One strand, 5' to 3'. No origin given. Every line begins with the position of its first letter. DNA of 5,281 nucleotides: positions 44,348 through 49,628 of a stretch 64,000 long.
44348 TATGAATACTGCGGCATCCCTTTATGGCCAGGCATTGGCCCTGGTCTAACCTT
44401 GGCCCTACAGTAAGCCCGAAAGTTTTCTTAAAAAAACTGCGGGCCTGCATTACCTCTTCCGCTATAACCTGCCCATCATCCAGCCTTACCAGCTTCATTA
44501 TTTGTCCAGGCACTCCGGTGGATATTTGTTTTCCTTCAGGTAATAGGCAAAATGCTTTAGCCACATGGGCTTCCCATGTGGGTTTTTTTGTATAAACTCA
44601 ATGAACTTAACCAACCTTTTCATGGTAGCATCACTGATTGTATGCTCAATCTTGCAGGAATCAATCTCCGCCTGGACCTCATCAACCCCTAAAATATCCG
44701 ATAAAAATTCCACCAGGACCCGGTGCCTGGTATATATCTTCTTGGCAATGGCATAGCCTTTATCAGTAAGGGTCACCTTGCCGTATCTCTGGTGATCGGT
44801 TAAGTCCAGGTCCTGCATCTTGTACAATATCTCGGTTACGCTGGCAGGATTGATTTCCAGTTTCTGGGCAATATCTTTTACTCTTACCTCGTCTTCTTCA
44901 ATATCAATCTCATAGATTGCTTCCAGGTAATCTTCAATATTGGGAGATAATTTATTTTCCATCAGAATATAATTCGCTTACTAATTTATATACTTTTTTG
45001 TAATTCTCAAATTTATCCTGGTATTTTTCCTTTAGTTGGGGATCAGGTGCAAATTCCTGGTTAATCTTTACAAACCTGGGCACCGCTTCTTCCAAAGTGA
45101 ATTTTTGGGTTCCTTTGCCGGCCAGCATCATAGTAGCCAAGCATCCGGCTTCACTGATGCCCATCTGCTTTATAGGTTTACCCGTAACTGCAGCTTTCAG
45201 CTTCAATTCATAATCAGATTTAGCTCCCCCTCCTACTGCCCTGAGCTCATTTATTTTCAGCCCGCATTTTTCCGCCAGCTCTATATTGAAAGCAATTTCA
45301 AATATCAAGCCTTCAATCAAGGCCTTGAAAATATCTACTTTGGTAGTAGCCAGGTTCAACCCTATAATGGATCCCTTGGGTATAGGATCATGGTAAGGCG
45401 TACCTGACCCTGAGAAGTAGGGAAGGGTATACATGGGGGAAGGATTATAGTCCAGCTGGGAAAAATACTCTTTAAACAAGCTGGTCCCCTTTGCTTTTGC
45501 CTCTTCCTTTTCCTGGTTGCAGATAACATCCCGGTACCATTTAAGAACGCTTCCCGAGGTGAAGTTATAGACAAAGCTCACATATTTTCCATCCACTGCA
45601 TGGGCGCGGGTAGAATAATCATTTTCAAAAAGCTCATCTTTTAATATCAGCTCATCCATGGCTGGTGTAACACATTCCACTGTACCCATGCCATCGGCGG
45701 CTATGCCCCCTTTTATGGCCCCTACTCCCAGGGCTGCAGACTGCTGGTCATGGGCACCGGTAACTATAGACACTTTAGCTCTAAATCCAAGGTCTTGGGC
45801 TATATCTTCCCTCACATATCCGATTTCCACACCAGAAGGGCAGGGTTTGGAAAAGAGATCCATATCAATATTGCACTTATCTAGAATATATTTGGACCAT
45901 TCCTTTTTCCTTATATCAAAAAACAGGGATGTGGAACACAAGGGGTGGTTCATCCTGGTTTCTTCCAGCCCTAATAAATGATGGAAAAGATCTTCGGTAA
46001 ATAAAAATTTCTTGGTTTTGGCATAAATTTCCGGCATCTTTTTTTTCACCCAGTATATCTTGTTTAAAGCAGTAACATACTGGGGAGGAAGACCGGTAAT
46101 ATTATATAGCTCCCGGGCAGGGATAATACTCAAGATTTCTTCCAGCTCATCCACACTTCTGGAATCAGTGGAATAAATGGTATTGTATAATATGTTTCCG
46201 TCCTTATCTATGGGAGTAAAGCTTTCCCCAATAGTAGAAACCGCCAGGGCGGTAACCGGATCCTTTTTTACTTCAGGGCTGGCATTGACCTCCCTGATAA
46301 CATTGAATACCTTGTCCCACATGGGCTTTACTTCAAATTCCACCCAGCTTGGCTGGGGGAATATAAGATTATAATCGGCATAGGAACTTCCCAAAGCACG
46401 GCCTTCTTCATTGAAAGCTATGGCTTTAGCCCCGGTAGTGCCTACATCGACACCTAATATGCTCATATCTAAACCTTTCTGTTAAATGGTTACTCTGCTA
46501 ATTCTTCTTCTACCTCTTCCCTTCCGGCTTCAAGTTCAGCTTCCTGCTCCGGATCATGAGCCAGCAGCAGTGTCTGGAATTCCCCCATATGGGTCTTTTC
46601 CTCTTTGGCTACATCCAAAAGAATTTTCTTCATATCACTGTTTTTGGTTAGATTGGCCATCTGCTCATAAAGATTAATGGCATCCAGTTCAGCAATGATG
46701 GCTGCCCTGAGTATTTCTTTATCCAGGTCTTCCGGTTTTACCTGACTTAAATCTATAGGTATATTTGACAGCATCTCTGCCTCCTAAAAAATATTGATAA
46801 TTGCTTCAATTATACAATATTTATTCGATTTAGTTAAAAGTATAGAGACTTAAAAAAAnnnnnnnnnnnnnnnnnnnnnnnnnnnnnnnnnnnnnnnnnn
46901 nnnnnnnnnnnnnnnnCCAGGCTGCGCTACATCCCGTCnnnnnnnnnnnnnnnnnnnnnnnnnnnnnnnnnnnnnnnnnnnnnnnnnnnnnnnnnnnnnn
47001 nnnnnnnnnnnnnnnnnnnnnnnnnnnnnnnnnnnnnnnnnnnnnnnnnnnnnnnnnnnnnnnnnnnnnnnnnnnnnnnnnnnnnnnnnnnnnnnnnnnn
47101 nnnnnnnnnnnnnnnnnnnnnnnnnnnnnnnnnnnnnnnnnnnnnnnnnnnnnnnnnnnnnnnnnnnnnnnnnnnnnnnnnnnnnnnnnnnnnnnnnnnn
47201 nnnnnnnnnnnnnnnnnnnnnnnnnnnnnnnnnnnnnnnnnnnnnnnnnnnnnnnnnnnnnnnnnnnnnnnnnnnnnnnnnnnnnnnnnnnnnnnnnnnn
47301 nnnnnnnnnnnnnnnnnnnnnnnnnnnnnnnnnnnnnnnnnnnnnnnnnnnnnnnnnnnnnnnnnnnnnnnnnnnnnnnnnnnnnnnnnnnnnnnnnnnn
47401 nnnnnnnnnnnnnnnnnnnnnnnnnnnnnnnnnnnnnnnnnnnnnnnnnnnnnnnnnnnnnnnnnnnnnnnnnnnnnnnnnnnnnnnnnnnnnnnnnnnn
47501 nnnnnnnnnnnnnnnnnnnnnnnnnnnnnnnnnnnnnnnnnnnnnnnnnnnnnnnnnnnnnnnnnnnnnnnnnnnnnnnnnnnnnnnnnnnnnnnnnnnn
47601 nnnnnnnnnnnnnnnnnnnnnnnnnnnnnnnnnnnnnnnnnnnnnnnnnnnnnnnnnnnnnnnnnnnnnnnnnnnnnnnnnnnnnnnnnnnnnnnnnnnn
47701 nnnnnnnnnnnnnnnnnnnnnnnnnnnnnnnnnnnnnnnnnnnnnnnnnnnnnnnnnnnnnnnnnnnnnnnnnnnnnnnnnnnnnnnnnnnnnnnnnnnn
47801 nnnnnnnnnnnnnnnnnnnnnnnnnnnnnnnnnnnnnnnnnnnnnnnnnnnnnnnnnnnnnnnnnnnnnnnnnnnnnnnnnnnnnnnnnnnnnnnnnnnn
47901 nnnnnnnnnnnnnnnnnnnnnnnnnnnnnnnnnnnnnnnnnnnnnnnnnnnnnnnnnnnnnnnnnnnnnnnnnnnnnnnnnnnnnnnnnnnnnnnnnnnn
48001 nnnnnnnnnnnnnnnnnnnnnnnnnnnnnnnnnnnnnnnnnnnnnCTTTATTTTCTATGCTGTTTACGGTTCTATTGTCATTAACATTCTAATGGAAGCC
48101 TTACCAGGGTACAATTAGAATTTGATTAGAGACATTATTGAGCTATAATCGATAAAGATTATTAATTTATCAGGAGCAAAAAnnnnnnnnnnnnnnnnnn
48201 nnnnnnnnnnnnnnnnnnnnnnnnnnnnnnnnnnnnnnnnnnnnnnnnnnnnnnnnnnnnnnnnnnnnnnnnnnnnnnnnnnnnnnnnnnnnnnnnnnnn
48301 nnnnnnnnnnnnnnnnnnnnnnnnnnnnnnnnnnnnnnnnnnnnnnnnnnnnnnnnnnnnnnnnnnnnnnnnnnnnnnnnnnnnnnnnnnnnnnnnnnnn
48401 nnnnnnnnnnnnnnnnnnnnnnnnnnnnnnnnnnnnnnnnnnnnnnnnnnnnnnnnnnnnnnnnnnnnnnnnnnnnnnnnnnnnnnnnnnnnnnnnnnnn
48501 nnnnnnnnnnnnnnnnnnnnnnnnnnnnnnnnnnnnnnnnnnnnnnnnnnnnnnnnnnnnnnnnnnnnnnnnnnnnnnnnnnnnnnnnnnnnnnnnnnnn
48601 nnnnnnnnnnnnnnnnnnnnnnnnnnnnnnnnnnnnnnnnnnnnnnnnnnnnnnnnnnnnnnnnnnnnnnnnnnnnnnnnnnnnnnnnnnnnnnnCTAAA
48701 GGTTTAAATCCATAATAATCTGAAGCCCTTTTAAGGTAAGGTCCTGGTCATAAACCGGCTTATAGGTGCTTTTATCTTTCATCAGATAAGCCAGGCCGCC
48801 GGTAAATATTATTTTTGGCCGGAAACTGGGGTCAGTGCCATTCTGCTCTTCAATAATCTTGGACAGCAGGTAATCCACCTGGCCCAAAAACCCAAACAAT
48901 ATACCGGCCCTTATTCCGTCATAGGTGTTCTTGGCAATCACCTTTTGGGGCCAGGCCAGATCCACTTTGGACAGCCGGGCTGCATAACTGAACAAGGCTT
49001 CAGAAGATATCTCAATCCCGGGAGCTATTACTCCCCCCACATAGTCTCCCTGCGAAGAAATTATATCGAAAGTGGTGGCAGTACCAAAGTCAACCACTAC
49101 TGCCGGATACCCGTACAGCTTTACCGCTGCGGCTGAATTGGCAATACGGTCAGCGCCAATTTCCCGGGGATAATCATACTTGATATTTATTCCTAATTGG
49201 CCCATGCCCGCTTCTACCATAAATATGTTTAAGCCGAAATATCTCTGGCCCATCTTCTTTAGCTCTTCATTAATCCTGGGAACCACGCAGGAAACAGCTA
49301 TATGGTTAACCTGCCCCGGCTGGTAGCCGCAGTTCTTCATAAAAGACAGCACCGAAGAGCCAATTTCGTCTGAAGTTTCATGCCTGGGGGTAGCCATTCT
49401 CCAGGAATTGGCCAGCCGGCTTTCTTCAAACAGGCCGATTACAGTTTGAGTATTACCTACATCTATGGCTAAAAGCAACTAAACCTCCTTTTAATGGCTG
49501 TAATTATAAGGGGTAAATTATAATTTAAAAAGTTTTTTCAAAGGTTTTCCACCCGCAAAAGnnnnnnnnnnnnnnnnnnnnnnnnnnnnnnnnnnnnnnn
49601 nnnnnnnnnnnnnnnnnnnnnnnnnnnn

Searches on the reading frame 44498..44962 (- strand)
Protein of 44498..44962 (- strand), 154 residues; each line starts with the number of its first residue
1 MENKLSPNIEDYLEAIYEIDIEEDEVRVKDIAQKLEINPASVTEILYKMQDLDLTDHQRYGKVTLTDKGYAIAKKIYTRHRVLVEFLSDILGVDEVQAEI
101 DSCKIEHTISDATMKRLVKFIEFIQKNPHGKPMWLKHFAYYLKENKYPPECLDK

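Call 37: search_protein_families(library=pfam, proteins=[window:44498-44962:-], max_evalue=0.1)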
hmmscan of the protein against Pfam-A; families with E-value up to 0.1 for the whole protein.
window:44498-44962:- (154 aa): 16 families
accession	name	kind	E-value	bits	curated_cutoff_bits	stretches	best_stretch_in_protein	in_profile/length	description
PF02742.21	Fe_dep_repr_C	-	6.9e-24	84.1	27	1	66-134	1-69/70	Iron dependent repressor, metal binding and dimerisation domain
PF01325.25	Fe_dep_repress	-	7.3e-15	55.4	26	1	4-61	1-58/60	Iron dependent repressor, N-terminal DNA binding domain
PF04760.21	IF2_N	-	0.0033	17.6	25.3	0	24-50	2-27/53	Translation initiation factor IF-2, N-terminal region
PF01047.28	MarR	-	0.0047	17.2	24.6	1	23-51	15-43/59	MarR family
PF13463.12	HTH_27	-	0.013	16.2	22.2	1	15-69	8-68/68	Winged helix DNA-binding domain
PF06971.19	Put_DNA-bind_N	-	0.017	15.6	27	0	109-125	2-18/49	Putative DNA-binding protein N-terminus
PF24409.1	wHTH-PRTase_assc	-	0.017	15.6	27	1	29-84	15-66/83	wHTH-PRTase associated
PF12802.13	MarR_2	-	0.02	15.5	27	1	15-54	10-49/61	MarR family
PF13545.12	HTH_Crp_2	-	0.037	14.4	27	1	27-67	24-63/70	Crp-like helix-turn-helix domain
PF14394.12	DUF4423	-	0.044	14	30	1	11-78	21-89/165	Domain of unknown function (DUF4423)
PF02002.24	TFIIE_alpha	-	0.05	13.9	22.9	1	21-59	23-61/105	TFIIE alpha subunit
PF02082.26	Rrf2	-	0.056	14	30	1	15-59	11-57/132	Iron-dependent Transcriptional regulator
PF22167.2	PH0730-like_N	-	0.06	13.9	30.2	0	28-69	18-58/60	PH0730-like, N-terminal domain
PF08461.16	HTH_12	-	0.061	13.7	21.4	0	43-70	36-63/66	Ribonuclease R winged-helix domain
PF03444.21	HrcA_DNA-bdg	-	0.076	13.1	21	0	11-56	8-54/79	Winged helix-turn-helix transcription repressor, HrcA DNA-binding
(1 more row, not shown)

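Call 38: search_protein_families(library=ncbifam, proteins=[window:44498-44962:-], max_evalue=0.001)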
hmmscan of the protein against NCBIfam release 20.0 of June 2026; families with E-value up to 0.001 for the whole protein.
window:44498-44962:- (154 aa): 4 families
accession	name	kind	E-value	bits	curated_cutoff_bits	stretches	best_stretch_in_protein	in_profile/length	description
NF003025.0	PRK03902.1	equivalog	4.2e-27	94.9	138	1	6-129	3-125/142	transcriptional regulator MntR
NF008273.0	PRK11050.1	equivalog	8.3e-25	87.3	153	1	9-122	38-150/156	manganese-binding transcriptional regulator MntR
NF047407.1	TransRegMntRTherm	equivalog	3.5e-22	79.2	350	1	5-136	6-143/227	manganese-dependent transcriptional regulator MntR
NF053665.1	TransRegDtxRActin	equivalog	3.2e-14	52.9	290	1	9-133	8-132/233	iron-dependent transcriptional repressor DtxR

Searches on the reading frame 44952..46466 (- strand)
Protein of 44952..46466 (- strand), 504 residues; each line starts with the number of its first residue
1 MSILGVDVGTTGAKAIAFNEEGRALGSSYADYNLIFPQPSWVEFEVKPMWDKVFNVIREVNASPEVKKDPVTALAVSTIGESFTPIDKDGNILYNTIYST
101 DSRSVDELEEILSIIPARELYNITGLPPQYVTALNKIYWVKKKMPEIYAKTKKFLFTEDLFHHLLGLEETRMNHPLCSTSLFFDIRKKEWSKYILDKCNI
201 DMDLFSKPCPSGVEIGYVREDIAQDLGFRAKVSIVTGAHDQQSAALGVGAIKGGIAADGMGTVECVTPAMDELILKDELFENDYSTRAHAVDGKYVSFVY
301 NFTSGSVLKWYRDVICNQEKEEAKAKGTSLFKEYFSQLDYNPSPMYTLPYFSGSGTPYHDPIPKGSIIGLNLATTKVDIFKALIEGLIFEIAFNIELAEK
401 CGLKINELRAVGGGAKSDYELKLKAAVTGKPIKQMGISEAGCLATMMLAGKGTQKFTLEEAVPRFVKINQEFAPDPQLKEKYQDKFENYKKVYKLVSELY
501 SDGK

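Call 35: search_protein_families(library=pfam, proteins=[window:44952-46466:-], max_evalue=0.00001)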
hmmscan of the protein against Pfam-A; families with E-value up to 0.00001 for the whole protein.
window:44952-46466:- (504 aa): 2 families
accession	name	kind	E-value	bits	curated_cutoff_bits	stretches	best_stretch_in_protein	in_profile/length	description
PF00370.27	FGGY_N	-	2.3e-53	181.8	28.8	1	3-247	2-245/245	FGGY family of carbohydrate kinases, N-terminal domain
PF02782.22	FGGY_C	-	9.7e-24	84.7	27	1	291-450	34-195/198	FGGY family of carbohydrate kinases, C-terminal domain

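Call 38: search_protein_families(library=ncbifam, proteins=[window:44952-46466:-], max_evalue=0.001)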
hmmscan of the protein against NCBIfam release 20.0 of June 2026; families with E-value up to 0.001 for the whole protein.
window:44952-46466:- (504 aa): 12 families
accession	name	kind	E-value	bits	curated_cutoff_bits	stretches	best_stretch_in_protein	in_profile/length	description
TIGR01312.1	XylB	equivalog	1.4e-79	267.8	380.25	1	4-494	1-481/481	xylulokinase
TIGR01314.1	gntK_FGGY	equivalog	3.6e-53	180.8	648.55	1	3-500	2-497/505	gluconokinase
NF008187.0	PRK10939.1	equivalog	5.1e-53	180.5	528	1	3-500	6-507/521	autoinducer-2 kinase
NF000756.0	PRK00047.1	subfamily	1.2e-46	159.1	498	1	3-493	7-491/502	glycerol kinase GlpK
NF011601.0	PRK15027.1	equivalog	4.5e-45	154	912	1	4-499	3-482/484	xylulokinase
TIGR02628.1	fuculo_kin_coli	equivalog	2e-44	152.3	470.9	1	4-460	4-449/465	L-fuculokinase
TIGR01311.1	glycerol_kin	equivalog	1.1e-43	149.3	590.35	1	3-490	3-487/496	glycerol kinase GlpK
NF003154.0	PRK04123.1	equivalog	3.1e-28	98.8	428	1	4-495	7-536/554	ribulokinase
TIGR01315.1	5C_CHO_kinase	subfamily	6.7e-21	74.6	408.7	2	3-250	2-265/541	FGGY family pentulose kinase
TIGR02627.1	rhamnulo_kin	equivalog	6e-18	64.6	527.95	1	44-251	45-242/454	rhamnulokinase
TIGR01234.1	L-ribulokinase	equivalog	5.2e-17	61.8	583.25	1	136-494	161-528/536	ribulokinase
NF007925.0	PRK10640.1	equivalog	1e-10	40.7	639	1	72-247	75-244/489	rhamnulokinase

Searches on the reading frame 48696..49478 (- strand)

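Call 37: search_protein_families(library=pfam, proteins=[window:48696-49478:-], max_evalue=0.1)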
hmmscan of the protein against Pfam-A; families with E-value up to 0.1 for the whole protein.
window:48696-49478:- (260 aa): 2 families
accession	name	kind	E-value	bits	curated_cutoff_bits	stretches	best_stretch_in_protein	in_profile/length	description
PF03309.20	Pan_kinase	-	2.7e-66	223.8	24.7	1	2-205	1-203/205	Type III pantothenate kinase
PF00480.26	ROK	-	0.027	14.4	22.9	1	3-63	2-63/294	ROK family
